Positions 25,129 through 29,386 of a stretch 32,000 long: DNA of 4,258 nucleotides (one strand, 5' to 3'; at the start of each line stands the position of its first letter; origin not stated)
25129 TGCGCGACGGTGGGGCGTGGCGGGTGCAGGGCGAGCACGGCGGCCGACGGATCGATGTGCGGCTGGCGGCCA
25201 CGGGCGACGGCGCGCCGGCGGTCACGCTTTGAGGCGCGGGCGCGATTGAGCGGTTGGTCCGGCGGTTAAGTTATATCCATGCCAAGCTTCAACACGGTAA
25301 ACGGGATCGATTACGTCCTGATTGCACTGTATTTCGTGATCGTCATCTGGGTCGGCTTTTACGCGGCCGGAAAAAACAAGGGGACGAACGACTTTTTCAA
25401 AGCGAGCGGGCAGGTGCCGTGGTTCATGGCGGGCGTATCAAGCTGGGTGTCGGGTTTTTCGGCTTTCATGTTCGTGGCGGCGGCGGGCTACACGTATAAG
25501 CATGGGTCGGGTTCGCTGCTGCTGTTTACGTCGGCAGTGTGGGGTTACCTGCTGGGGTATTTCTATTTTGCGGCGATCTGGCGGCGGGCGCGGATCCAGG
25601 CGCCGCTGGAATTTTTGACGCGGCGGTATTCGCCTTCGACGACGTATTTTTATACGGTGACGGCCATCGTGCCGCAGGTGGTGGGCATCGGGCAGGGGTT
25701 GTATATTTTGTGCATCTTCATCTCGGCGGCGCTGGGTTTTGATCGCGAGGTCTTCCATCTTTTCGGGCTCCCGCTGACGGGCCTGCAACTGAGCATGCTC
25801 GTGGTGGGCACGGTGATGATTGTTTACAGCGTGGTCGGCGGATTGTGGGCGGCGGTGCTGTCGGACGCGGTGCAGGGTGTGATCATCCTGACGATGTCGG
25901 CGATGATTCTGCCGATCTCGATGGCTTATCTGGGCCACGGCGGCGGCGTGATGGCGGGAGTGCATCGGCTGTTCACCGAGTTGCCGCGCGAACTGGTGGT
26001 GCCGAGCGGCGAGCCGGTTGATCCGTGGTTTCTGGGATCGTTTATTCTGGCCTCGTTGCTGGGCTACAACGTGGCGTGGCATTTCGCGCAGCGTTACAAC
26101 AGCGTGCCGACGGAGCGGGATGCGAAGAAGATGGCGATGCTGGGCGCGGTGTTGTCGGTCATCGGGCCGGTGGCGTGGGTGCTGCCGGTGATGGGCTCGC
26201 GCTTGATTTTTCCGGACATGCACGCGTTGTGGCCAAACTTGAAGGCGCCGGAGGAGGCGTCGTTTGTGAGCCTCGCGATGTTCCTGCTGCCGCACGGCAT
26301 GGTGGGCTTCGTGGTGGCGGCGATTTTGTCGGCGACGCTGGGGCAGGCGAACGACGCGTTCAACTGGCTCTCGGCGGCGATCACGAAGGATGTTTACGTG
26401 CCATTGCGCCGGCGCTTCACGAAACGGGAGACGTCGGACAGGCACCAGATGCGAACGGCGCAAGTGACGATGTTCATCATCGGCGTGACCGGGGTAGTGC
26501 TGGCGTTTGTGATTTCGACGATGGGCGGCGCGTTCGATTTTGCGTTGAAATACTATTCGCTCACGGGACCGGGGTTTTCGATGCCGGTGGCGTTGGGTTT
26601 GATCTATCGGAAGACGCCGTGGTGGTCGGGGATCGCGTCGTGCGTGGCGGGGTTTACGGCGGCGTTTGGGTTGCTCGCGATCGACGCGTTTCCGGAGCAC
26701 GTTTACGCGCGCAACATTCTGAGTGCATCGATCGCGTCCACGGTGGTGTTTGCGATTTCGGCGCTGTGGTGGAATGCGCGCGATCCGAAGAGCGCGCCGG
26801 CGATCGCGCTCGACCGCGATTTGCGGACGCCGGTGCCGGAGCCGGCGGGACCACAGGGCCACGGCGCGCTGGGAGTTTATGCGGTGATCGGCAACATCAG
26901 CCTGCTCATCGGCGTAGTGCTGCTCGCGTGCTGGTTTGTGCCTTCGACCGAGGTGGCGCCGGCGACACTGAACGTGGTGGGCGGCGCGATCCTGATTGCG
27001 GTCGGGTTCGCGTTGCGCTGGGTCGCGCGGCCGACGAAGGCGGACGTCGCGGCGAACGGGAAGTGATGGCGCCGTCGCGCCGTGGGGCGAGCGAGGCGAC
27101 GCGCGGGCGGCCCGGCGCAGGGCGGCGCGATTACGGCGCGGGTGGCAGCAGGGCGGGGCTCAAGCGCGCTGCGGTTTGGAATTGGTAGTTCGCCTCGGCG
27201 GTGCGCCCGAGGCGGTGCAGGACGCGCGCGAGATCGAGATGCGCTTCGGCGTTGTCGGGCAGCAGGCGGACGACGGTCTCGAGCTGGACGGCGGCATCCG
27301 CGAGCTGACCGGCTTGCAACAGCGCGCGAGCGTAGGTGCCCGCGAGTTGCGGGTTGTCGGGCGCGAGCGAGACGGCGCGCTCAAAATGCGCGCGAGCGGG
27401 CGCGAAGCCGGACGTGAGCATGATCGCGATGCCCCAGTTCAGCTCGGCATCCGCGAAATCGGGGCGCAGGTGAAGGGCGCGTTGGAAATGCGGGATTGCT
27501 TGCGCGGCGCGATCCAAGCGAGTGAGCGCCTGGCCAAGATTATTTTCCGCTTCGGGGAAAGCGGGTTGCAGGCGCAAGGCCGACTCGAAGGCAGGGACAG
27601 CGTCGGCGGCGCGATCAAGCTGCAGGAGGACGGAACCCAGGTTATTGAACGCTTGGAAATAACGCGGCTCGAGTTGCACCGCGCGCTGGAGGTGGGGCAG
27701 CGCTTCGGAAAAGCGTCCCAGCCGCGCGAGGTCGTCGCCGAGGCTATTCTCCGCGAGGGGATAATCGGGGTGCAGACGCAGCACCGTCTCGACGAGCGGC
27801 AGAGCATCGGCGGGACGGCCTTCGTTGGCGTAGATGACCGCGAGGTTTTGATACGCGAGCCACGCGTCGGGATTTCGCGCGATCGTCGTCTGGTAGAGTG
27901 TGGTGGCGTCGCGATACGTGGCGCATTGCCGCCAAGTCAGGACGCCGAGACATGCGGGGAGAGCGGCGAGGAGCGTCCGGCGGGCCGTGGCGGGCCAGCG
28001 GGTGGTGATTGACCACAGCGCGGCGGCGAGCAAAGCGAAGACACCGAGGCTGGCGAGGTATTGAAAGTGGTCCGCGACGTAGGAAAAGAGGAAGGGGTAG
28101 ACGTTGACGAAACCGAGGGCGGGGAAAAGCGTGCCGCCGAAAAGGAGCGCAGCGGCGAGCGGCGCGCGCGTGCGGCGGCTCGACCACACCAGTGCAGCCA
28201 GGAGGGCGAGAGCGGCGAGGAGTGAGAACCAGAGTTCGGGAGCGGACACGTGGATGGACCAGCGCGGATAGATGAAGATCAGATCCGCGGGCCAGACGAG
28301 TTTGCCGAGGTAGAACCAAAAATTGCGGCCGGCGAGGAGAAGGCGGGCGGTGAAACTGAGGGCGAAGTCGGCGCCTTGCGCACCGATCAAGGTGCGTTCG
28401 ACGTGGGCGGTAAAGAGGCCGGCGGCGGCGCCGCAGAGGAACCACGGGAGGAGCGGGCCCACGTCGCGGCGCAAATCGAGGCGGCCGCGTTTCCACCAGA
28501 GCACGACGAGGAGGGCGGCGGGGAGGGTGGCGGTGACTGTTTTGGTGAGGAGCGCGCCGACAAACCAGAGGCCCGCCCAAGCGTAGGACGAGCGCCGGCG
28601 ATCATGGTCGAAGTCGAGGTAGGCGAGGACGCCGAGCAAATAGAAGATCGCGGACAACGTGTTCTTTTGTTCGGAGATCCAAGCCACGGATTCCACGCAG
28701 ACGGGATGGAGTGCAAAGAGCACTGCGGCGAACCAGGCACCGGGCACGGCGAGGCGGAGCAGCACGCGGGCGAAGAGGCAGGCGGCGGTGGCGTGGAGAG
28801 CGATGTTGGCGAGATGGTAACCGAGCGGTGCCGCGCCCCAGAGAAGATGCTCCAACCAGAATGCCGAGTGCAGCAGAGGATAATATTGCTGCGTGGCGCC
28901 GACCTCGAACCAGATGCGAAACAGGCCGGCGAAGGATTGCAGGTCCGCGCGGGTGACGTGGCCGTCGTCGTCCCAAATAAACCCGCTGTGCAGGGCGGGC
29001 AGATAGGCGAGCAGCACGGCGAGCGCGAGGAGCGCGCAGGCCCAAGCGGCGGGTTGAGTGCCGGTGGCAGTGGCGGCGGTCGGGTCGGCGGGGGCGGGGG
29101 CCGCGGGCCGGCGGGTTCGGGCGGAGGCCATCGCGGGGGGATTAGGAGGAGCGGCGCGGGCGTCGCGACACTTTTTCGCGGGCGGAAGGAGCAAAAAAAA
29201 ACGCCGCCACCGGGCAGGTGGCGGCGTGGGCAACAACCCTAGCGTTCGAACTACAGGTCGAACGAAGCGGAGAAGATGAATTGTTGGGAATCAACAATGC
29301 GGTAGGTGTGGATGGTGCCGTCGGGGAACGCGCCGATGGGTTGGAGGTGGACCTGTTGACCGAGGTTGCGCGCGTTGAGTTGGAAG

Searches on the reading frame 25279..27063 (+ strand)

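Call 13: search_protein_families(library=pfam, proteins=[window:25279-27063:+], max_evalue=0.00001)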
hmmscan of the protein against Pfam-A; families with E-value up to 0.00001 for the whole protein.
window:25279-27063:+ (595 aa): 1 family
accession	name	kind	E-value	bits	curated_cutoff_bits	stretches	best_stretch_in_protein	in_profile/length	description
PF00474.23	SSF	-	5.2e-31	108.4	22.8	1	39-445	1-393/406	Sodium:solute symporter family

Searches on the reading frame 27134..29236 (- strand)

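Call 13: search_protein_families(library=pfam, proteins=[window:27134-29236:-], max_evalue=0.00001)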
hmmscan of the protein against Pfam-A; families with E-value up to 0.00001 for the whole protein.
window:27134-29236:- (701 aa): 15 families
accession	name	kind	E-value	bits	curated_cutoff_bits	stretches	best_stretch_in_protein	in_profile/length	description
PF13432.12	TPR_16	-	3.8e-30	104.4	32.7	4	499-558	3-62/65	Tetratricopeptide repeat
PF07719.23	TPR_2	-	4.3e-30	101.8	27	0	497-525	5-33/34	Tetratricopeptide repeat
PF00515.34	TPR_1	-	2e-27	94.3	27.8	0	562-594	2-34/34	Tetratricopeptide repeat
PF13414.12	TPR_11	-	7.5e-26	90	26.8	2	500-540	1-41/42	TPR repeat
PF14559.12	TPR_19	-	1.3e-25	89.9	25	2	639-682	1-44/68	Tetratricopeptide repeat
PF13431.12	TPR_17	-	1.1e-24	85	24.4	0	447-479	1-33/34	Tetratricopeptide repeat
PF13424.12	TPR_12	-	2.7e-21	76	30.1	2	495-557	5-75/77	Tetratricopeptide repeat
PF13181.12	TPR_8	-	2.4e-17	62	25.7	0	528-559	2-33/34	Tetratricopeptide repeat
PF13428.12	TPR_14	-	3.4e-15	55.5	23.5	0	634-671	6-43/44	Tetratricopeptide repeat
PF23914.1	TPR_CcmH_CycH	-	5.4e-14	52.8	42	1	612-694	67-152/158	Cytochrome c-type biogenesis protein H TPR domain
PF13374.12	TPR_10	-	2.1e-11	43.9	27.5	0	461-489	4-32/42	Tetratricopeptide repeat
PF13176.12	TPR_7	-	2.8e-10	39.9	27.9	0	461-492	1-32/36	Tetratricopeptide repeat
PF03704.23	BTAD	-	7.6e-09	36.5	22.1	0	516-588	51-123/146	Bacterial transcriptional activator domain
PF13371.12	TPR_9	-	7.9e-09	35.8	35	0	467-525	3-61/73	Tetratricopeptide repeat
PF12895.13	ANAPC3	-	3.5e-06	27.7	27.2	0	616-683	10-76/82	Anaphase-promoting complex, cyclosome, subunit 3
